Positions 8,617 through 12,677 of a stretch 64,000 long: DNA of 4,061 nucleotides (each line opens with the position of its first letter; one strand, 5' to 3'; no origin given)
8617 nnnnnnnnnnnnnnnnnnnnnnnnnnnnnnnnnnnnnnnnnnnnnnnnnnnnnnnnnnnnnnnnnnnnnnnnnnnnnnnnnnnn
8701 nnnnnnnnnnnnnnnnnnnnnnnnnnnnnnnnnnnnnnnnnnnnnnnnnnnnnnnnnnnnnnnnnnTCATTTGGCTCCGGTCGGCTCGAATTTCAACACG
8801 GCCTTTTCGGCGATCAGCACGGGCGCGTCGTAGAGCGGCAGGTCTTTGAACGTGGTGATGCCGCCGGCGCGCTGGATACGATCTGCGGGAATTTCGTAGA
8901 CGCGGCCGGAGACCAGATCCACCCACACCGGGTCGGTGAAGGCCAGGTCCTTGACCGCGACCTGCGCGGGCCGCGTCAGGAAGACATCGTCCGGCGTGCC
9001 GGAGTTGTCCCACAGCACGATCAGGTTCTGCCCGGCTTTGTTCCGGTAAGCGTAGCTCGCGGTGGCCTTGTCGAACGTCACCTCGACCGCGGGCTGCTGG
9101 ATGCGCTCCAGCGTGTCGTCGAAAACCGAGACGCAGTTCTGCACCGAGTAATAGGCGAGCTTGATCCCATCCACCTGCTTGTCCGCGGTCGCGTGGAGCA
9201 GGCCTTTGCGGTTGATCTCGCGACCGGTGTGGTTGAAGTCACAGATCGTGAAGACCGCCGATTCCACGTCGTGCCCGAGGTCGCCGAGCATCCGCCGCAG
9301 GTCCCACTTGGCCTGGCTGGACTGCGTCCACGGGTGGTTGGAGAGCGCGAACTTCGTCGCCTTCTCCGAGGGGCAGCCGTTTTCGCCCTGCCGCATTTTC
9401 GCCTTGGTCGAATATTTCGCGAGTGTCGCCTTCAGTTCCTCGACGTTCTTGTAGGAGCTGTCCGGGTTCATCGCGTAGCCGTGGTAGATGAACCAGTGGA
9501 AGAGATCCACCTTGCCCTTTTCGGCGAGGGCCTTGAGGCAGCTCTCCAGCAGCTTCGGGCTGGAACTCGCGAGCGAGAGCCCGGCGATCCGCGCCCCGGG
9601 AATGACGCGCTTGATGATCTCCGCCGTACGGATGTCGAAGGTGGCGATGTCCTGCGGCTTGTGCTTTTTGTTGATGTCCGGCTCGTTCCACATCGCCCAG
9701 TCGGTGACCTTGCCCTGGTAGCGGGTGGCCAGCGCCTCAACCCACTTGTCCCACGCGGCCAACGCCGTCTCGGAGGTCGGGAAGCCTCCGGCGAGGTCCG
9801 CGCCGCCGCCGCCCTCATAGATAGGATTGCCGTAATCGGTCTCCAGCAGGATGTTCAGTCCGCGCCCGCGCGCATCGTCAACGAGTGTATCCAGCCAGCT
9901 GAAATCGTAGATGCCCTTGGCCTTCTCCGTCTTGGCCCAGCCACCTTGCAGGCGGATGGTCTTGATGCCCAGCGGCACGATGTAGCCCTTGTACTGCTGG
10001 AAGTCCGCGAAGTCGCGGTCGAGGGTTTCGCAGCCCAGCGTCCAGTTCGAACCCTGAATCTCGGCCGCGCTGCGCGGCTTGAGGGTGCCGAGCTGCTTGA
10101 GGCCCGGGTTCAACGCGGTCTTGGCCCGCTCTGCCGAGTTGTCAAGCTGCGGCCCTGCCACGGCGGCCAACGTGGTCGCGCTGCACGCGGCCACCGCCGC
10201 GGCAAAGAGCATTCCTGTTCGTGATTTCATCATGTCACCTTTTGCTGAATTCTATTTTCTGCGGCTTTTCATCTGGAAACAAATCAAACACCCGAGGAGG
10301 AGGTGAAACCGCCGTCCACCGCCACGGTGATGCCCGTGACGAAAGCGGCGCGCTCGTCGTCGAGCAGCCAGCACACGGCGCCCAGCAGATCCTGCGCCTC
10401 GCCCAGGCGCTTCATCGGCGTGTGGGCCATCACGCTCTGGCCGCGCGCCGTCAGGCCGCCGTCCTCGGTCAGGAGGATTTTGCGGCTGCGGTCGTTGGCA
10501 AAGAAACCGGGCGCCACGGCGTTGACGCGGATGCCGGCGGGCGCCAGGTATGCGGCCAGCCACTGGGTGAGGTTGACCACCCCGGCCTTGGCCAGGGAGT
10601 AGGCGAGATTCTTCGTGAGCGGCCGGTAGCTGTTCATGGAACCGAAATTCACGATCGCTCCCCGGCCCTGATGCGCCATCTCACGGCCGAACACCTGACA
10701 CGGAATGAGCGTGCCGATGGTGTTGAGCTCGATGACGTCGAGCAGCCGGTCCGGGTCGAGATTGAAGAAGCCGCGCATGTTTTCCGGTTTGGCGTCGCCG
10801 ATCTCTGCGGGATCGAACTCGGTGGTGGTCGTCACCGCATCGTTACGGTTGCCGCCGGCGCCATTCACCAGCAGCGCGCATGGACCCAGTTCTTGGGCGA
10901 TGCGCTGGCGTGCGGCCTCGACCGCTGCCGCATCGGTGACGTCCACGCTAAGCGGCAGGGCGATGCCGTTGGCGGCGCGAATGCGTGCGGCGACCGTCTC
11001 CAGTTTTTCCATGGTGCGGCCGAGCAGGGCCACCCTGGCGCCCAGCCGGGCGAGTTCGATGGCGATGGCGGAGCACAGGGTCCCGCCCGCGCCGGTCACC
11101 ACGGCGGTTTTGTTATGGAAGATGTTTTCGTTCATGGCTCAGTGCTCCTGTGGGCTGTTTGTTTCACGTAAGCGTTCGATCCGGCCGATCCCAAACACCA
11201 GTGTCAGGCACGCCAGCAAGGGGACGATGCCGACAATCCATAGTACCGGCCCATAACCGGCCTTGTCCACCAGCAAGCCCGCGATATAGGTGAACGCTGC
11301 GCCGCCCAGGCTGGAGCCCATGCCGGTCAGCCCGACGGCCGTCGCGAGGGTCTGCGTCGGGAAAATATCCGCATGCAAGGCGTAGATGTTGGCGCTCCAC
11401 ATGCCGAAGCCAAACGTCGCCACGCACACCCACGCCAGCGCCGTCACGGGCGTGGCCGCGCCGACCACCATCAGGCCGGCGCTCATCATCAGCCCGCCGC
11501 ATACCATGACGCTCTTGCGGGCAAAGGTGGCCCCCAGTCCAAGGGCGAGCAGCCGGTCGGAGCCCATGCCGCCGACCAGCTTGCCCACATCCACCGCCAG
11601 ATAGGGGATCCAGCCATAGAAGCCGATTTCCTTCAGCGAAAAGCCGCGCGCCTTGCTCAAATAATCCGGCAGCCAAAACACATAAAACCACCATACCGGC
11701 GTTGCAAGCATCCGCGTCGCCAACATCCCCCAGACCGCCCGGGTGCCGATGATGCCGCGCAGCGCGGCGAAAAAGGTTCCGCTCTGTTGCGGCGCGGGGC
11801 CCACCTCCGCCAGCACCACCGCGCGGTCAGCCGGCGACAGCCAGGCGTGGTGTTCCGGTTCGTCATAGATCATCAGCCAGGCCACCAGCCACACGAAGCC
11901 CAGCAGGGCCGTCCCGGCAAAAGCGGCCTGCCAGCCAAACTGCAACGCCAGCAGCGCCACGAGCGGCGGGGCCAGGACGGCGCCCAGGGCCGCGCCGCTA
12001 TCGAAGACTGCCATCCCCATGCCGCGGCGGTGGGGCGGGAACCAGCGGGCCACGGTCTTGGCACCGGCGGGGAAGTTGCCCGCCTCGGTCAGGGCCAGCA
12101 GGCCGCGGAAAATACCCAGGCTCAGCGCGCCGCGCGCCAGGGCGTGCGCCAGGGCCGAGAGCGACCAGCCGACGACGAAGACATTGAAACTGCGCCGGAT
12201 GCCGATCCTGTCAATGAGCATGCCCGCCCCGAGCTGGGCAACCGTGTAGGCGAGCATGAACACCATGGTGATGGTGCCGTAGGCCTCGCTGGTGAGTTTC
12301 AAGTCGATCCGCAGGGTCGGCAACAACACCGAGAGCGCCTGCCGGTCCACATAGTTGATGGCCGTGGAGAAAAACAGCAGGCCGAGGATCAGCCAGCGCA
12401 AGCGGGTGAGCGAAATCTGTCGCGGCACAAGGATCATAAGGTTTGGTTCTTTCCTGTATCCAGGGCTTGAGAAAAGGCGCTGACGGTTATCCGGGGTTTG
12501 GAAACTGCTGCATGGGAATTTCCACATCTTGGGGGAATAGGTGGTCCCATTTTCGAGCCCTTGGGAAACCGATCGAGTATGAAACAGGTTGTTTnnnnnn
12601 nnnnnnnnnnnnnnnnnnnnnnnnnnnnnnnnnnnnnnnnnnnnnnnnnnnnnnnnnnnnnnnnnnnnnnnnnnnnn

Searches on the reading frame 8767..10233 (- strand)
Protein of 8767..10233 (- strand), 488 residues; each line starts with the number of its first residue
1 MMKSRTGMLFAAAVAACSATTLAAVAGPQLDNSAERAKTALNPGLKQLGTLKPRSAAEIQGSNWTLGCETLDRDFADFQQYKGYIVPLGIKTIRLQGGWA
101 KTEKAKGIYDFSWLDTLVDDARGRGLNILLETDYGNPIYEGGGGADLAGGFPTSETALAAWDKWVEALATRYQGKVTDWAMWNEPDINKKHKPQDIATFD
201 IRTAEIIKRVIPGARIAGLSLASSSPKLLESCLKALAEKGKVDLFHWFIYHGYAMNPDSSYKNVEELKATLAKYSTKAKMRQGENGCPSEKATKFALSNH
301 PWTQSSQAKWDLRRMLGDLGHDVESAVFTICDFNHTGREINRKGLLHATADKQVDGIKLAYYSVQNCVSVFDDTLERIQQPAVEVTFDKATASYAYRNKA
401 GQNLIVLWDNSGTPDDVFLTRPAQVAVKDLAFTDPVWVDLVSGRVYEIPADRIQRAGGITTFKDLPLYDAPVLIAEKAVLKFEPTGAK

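Call 16: search_protein_families(library=pfam, proteins=[window:8767-10233:-], max_evalue=0.001)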
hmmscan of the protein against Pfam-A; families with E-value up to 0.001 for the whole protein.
window:8767-10233:- (488 aa): 1 family
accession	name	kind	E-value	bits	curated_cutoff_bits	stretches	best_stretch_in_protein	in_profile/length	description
PF02449.21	Glyco_hydro_42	-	2.4e-05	24.3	21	1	89-132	23-67/376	Beta-galactosidase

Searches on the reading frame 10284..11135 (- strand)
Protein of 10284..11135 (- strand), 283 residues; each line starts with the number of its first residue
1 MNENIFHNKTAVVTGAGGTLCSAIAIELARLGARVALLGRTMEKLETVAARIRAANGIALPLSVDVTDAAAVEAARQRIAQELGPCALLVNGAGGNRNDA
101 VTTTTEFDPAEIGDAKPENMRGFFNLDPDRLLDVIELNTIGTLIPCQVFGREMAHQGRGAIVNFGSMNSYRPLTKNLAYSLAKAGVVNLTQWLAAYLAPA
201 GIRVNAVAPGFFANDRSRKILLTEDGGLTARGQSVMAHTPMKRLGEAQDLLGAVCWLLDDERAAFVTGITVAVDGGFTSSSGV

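Call 16: search_protein_families(library=pfam, proteins=[window:10284-11135:-], max_evalue=0.001)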
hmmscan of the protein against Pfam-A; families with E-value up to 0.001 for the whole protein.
window:10284-11135:- (283 aa): 3 families
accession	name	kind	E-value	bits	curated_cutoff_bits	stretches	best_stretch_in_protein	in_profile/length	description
PF00106.31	adh_short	-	1.3e-39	136.1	26.6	1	9-220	1-190/195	short chain dehydrogenase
PF13561.12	adh_short_C2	-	1.2e-38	133.5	27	1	21-278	9-236/236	Enoyl-(Acyl carrier protein) reductase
PF08659.16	KR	-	4.5e-07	30.4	22.6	1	10-116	2-112/180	KR domain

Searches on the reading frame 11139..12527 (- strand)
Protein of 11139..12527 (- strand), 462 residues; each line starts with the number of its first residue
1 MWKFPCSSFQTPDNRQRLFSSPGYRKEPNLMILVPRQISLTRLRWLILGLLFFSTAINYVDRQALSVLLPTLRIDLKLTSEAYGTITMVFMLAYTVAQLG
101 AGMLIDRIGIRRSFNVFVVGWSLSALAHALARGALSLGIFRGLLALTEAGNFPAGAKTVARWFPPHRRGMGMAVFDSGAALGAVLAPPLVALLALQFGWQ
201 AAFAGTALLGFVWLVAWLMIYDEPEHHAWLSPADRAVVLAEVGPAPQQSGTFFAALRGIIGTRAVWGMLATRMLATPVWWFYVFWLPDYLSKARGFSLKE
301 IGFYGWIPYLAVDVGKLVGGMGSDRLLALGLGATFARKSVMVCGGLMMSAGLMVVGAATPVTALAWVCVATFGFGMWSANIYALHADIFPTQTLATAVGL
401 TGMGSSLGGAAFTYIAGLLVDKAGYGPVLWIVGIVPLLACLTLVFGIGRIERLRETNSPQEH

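Call 16: search_protein_families(library=pfam, proteins=[window:11139-12527:-], max_evalue=0.001)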
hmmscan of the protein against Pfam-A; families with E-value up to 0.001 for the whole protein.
window:11139-12527:- (462 aa): 1 family
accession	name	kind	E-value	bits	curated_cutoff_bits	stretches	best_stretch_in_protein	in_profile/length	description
PF07690.21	MFS_1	-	1.2e-52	179.4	33.4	2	51-333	1-277/347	Major Facilitator Superfamily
